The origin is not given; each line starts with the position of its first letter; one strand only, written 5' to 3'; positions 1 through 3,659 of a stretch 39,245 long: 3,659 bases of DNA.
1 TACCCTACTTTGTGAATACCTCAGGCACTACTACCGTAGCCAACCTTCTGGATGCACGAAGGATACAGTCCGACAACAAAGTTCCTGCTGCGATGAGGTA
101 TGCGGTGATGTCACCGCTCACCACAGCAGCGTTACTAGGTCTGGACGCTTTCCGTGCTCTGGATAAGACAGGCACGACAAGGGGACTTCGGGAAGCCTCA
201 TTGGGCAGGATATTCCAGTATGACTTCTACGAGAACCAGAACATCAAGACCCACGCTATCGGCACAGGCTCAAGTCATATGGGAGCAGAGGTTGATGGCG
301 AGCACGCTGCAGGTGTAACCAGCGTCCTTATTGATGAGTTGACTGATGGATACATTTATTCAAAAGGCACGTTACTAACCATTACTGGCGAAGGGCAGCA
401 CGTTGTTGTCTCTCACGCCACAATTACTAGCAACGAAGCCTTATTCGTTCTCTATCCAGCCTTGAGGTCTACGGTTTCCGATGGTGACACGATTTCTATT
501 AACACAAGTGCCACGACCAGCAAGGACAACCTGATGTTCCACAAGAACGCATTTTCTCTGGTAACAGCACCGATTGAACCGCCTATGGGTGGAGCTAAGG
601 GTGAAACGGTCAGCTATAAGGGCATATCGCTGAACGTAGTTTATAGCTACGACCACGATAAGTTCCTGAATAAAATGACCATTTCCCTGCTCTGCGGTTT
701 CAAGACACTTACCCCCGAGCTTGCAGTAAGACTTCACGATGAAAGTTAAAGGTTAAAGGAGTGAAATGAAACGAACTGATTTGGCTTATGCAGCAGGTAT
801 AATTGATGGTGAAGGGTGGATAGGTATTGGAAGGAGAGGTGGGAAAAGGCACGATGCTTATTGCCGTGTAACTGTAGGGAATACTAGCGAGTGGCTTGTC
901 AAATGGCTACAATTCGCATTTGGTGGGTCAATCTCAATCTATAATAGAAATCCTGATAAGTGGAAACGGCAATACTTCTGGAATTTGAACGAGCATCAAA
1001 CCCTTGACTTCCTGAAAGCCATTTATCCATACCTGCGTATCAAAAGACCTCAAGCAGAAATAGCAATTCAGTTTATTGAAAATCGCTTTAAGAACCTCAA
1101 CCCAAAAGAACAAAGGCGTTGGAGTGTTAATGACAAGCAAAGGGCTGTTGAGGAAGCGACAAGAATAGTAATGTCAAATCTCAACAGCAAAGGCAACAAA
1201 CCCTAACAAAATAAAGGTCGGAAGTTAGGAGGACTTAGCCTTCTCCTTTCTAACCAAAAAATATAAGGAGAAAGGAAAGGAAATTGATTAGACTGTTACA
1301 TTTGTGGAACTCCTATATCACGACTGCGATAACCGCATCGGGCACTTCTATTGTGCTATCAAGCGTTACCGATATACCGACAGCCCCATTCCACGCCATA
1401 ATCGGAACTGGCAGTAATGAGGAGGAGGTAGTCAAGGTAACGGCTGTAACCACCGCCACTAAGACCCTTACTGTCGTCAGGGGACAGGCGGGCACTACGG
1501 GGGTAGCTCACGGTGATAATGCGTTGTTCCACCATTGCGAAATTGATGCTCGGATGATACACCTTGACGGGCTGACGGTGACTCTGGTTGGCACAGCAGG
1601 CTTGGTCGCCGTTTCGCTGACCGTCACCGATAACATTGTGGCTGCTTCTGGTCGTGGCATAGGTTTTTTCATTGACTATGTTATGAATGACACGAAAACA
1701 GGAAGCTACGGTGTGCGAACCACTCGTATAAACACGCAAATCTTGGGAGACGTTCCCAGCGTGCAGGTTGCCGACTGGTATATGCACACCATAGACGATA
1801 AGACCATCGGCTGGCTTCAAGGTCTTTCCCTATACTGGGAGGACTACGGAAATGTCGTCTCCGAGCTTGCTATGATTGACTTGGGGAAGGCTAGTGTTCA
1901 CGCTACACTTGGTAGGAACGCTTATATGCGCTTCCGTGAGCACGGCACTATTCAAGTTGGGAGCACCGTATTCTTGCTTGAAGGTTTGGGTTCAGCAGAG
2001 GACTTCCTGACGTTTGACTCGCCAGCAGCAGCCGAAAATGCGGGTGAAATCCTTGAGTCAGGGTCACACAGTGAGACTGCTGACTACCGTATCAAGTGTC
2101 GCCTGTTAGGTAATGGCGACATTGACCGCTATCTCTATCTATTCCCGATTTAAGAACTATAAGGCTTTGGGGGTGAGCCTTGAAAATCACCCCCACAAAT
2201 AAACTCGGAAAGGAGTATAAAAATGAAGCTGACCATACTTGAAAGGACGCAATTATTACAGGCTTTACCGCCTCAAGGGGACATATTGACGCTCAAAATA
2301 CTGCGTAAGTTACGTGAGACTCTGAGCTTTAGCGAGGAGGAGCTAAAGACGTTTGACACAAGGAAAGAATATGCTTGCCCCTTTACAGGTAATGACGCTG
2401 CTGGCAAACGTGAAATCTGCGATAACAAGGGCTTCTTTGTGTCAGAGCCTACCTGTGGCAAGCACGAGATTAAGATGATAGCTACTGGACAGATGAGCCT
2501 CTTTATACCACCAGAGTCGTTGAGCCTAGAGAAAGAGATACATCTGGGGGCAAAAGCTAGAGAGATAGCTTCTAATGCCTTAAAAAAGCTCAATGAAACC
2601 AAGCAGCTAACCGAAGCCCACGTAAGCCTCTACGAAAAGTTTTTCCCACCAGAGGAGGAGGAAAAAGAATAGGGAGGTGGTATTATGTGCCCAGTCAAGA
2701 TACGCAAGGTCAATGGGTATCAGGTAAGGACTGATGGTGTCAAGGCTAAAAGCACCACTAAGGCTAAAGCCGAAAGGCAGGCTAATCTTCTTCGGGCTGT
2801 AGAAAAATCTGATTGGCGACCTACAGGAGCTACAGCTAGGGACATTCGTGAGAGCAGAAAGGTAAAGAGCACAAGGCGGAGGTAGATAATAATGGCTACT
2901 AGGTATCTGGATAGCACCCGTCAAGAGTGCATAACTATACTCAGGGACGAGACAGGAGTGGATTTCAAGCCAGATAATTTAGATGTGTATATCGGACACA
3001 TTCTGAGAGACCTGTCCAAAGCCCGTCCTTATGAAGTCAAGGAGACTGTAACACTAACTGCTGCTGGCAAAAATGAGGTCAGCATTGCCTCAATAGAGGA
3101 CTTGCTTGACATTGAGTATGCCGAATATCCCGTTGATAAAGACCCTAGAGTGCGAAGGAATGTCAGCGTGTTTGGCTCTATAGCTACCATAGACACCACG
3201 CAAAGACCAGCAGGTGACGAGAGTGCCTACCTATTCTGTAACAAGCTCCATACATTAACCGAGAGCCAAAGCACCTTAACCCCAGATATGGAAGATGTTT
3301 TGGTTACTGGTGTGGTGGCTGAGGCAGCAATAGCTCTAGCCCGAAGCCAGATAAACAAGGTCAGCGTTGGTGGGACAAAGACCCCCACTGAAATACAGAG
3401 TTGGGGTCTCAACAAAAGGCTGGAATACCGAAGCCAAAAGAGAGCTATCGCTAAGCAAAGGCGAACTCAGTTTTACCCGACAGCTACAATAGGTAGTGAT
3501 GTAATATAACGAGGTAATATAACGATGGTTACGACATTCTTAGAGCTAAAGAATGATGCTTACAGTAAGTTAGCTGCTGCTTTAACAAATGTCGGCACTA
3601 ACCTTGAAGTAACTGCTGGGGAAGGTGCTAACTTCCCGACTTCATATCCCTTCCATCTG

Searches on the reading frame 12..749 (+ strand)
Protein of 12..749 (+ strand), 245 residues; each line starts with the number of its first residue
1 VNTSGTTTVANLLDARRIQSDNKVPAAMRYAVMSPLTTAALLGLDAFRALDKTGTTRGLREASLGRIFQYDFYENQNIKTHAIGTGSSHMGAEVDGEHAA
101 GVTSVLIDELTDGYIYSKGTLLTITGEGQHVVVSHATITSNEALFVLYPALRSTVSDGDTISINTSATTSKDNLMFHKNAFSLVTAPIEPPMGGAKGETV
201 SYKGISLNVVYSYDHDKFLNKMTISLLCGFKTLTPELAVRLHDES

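Call 7: search_protein_families(library=phrogs, proteins=[window:12-749:+], max_evalue=0.001)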
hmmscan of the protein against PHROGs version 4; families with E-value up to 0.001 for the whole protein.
window:12-749:+ (245 aa): 2 families
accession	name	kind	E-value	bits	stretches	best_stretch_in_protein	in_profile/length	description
phrog_283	-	head and packaging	4.2e-43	149.1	1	5-241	138-381/385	major head protein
phrog_267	-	head and packaging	2.1e-06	28.1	1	3-181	184-281/410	major head protein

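Call 8: search_protein_families(library=pfam, proteins=[window:12-749:+], max_evalue=0.01)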
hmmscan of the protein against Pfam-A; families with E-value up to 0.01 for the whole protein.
window:12-749:+ (245 aa): 1 family
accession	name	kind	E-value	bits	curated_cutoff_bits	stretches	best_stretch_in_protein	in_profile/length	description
PF11651.14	P22_CoatProtein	-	4.2e-22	79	24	2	127-241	303-421/423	P22 coat protein - gene protein 5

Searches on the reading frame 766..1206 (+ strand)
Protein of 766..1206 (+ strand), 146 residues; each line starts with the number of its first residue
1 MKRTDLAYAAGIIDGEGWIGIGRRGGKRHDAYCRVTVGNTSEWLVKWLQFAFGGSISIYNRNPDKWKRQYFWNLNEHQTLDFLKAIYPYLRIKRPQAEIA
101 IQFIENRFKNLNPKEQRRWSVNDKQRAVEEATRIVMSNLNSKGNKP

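Call 7: search_protein_families(library=phrogs, proteins=[window:766-1206:+], max_evalue=0.001)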
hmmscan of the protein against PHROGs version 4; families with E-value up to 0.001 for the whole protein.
window:766-1206:+ (146 aa): 1 family
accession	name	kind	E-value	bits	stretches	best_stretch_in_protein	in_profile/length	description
phrog_5046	-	DNA, RNA and nucleotide metabolism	3.5e-23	83.6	1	2-143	4-144/161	HNH endonuclease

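Call 8: search_protein_families(library=pfam, proteins=[window:766-1206:+], max_evalue=0.01)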
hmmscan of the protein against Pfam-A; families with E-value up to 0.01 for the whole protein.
window:766-1206:+ (146 aa): 0 families

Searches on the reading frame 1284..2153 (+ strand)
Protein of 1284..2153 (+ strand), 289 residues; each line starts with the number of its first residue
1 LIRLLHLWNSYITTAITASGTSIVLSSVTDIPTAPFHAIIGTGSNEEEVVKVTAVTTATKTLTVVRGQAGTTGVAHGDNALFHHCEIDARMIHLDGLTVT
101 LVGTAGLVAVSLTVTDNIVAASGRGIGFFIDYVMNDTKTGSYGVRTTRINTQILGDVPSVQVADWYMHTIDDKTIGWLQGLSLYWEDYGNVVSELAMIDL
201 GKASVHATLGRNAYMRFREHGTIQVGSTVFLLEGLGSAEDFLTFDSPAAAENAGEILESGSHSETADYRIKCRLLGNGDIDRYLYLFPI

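Call 7: search_protein_families(library=phrogs, proteins=[window:1284-2153:+], max_evalue=0.001)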
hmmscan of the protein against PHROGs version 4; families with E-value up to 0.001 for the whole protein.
window:1284-2153:+ (289 aa): 4 families
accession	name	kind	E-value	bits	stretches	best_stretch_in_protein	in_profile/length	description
phrog_38058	-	tail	1.2e-09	38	1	15-85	25-99/708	tail fiber protein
phrog_23837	-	head and packaging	0.00014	21.9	1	12-80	18-86/507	virion structural protein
phrog_7578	-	unknown function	0.00039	20.5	1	10-80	26-95/300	-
phrog_4406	-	head and packaging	0.00063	17.4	1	46-83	1312-1349/3231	virion structural protein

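Call 8: search_protein_families(library=pfam, proteins=[window:1284-2153:+], max_evalue=0.01)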
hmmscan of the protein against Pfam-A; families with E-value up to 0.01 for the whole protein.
window:1284-2153:+ (289 aa): 0 families

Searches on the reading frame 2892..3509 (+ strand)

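Call 7: search_protein_families(library=phrogs, proteins=[window:2892-3509:+], max_evalue=0.001)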
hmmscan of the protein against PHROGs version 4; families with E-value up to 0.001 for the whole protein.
window:2892-3509:+ (205 aa): 0 families

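Call 8: search_protein_families(library=pfam, proteins=[window:2892-3509:+], max_evalue=0.01)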
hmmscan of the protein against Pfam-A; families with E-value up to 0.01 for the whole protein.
window:2892-3509:+ (205 aa): 0 families

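Call 71: search_protein_families(library=phrogs, proteins=[window:2892-3509:+], max_evalue=1)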
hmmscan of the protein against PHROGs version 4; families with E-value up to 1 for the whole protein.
window:2892-3509:+ (205 aa): 1 family
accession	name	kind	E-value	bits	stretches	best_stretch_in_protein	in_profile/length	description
phrog_9982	-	unknown function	0.25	12.4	1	25-63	7-45/66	-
